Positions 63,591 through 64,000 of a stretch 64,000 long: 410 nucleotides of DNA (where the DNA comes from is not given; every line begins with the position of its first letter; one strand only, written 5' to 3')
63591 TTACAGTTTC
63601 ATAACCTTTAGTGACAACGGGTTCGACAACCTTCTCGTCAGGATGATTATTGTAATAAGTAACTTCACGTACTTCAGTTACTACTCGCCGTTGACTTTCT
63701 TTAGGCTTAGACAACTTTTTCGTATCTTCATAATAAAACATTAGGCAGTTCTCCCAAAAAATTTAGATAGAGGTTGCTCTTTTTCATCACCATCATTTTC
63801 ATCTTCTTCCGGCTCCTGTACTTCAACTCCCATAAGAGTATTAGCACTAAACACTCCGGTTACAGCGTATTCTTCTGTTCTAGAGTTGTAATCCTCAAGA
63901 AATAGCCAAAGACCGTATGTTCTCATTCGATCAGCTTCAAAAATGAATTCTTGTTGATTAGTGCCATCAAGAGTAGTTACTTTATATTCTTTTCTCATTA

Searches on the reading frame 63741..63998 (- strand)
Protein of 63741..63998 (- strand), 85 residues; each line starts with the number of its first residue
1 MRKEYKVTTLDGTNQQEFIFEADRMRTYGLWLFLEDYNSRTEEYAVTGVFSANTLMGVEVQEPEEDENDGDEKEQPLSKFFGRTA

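Call 73: find_homologous_proteins(query=window:63741-63998:-, max_evalue=0.00001)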
Query window:63741-63998:- (85 aa): 1 proteins with E <= 0.00001 among 1 candidates.
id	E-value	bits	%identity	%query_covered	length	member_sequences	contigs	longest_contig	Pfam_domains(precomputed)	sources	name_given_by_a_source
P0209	8.2e-50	184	100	100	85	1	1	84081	-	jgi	-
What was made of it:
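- Tried and rejected: The last ORF has no homologue other than itself (call 73).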
